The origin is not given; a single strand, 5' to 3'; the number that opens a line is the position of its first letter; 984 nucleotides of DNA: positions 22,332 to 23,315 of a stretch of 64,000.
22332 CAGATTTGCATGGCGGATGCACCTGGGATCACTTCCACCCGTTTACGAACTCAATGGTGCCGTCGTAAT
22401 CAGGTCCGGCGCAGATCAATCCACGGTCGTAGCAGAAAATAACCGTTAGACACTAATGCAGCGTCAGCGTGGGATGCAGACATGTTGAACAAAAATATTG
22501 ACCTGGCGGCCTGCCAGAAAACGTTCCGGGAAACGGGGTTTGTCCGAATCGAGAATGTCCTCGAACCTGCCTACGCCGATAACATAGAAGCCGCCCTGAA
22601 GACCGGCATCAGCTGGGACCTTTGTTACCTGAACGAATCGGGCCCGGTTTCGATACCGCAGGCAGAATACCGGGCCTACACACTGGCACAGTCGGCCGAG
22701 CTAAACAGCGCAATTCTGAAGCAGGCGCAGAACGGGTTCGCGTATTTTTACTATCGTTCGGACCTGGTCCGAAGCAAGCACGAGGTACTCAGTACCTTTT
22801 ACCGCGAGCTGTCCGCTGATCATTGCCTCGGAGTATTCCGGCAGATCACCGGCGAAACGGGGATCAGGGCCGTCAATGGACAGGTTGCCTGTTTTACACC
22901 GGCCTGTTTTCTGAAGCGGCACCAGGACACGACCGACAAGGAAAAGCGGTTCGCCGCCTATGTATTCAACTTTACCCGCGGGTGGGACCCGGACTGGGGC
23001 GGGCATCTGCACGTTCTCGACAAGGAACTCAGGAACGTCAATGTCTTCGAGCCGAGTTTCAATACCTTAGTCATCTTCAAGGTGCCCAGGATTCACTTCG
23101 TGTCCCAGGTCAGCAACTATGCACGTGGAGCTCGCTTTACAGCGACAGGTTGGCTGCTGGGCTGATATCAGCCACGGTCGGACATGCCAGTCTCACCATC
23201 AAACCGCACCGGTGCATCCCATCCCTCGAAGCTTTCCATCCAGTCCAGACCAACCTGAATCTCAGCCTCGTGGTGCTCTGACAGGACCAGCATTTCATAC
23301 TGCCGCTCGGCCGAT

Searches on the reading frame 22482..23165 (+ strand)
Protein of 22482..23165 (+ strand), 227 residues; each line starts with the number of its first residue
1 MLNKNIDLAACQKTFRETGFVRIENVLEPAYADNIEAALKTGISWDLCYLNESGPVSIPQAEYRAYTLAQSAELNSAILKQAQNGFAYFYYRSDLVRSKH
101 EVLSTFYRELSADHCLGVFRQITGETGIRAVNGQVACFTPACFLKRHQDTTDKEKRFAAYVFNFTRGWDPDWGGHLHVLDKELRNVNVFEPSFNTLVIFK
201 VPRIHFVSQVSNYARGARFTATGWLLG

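Call 50: find_encoding_contigs(protein=window:22482-23165:+, flank=10000, max_places=3)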
Protein window:22482-23165:+ (227 aa): 2 contigs read that carry it; 2 places shown.
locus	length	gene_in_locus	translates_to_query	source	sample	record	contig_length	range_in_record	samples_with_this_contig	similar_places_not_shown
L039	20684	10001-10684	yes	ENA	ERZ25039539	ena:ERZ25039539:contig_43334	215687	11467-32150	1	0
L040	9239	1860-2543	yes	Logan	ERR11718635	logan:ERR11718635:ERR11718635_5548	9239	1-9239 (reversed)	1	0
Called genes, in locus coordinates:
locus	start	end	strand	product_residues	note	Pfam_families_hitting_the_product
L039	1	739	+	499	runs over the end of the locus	PF13429:TPR_15, PF00515:TPR_1, PF07719:TPR_2, PF13181:TPR_8, PF13424:TPR_12, PF13432:TPR_16, PF13414:TPR_11, PF13489:Methyltransf_23, +22 more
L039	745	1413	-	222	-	PF13759:2OG-FeII_Oxy_5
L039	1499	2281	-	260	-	-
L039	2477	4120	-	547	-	PF13432:TPR_16 (faint), PF00515:TPR_1 (faint), PF07719:TPR_2 (faint), PF13181:TPR_8 (faint), PF13374:TPR_10 (faint), PF13424:TPR_12 (faint), PF00685:Sulfotransfer_1, PF13469:Sulfotransfer_3, +5 more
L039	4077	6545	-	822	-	-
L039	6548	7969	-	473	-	PF13371:TPR_9, PF13432:TPR_16, PF14559:TPR_19, PF23914:TPR_CcmH_CycH, PF00515:TPR_1, PF07719:TPR_2, PF13424:TPR_12, PF13414:TPR_11, +18 more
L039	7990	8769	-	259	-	PF05721:PhyH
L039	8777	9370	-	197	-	-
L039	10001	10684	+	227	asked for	PF13640:2OG-FeII_Oxy_3, PF13661:2OG-FeII_Oxy_4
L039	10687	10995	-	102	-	-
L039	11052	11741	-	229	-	-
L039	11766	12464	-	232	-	PF10637:Ofd1_CTDD, PF13640:2OG-FeII_Oxy_3, PF13661:2OG-FeII_Oxy_4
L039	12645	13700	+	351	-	-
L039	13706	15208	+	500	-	PF00515:TPR_1, PF07719:TPR_2, PF13432:TPR_16, PF23914:TPR_CcmH_CycH, PF13371:TPR_9, PF00515:TPR_1, PF13414:TPR_11, PF13432:TPR_16, +14 more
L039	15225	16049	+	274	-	PF00685:Sulfotransfer_1, PF13469:Sulfotransfer_3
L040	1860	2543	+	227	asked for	PF13640:2OG-FeII_Oxy_3, PF13661:2OG-FeII_Oxy_4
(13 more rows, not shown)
